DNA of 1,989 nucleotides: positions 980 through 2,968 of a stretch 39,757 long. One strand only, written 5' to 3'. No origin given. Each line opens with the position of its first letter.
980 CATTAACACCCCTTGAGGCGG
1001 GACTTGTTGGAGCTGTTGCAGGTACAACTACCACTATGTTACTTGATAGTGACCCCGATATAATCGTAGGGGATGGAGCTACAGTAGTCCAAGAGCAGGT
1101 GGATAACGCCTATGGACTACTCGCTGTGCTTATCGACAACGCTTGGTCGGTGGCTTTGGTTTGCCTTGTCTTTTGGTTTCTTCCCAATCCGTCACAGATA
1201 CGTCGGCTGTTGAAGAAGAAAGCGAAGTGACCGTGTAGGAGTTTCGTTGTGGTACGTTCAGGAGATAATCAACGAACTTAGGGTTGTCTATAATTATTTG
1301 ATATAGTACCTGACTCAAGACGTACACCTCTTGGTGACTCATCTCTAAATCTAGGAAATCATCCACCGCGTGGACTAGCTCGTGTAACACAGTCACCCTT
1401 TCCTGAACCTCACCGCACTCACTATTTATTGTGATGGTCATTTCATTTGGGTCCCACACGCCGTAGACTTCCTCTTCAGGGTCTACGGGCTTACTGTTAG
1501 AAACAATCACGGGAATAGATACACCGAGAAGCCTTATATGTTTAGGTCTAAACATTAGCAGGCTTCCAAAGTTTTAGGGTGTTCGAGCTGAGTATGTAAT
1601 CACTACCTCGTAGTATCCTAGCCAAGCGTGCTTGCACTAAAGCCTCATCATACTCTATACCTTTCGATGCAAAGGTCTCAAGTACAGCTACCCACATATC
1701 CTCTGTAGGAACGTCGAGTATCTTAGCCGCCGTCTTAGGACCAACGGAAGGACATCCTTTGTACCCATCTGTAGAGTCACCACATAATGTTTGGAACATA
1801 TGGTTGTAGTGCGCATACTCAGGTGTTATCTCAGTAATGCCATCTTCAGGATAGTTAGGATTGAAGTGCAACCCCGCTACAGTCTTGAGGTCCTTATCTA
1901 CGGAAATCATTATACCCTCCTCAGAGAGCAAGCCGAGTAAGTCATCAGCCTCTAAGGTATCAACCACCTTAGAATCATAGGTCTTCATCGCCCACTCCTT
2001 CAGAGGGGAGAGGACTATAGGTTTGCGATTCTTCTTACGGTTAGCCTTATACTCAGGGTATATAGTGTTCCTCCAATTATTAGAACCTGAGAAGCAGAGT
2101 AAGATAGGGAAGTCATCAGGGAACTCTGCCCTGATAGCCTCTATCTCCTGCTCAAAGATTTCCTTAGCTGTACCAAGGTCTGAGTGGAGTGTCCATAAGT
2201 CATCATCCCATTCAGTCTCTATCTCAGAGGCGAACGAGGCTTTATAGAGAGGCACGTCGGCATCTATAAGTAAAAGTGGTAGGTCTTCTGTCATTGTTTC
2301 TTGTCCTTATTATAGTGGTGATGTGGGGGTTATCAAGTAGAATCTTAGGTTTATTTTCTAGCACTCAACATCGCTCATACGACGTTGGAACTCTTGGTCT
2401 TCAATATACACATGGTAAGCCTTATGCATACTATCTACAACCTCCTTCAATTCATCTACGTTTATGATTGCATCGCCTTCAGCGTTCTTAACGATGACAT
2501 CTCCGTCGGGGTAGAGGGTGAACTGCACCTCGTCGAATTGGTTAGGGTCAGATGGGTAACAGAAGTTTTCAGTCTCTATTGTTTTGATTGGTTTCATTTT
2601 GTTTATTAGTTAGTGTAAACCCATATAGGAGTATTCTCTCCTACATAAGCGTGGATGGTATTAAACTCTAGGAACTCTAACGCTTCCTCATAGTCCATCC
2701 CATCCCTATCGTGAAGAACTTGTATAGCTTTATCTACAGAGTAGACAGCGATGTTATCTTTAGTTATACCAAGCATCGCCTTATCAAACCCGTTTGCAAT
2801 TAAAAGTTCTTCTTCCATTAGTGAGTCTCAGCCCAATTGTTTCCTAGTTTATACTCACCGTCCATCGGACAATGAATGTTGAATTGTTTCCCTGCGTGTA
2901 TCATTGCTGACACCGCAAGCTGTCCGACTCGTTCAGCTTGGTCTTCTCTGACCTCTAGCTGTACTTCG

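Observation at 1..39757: T7-type gene set with the whole virion/lysis block inverted in situ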

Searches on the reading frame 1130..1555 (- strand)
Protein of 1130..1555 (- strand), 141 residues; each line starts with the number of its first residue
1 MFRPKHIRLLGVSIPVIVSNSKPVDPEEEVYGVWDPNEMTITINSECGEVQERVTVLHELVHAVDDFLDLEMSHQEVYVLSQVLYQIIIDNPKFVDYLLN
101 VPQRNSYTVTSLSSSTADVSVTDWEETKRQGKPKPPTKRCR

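Call 5: search_protein_families(library=phrogs, proteins=[window:1130-1555:-])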
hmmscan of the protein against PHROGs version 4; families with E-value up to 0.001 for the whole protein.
window:1130-1555:- (141 aa): 2 families
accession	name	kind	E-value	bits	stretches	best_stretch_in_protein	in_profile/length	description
phrog_1233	-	unknown function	1.2e-14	55.2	1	2-104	7-117/306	-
phrog_87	-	other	0.00017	22.4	1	22-64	60-97/227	metallo-protease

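Call 43: search_protein_families(library=pfam, max_evalue=0.01, proteins=[window:1130-1555:-])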
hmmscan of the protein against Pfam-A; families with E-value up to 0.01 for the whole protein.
window:1130-1555:- (141 aa): 0 families

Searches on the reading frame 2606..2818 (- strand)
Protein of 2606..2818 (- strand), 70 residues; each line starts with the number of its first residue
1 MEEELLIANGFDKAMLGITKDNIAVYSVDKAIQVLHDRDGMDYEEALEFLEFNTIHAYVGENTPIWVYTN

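Call 5: search_protein_families(library=phrogs, proteins=[window:2606-2818:-])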
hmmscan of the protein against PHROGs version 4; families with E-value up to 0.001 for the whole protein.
window:2606-2818:- (70 aa): 1 family
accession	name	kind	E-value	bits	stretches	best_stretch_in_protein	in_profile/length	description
phrog_13182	-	unknown function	8.9e-21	75.4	1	3-68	83-151/166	-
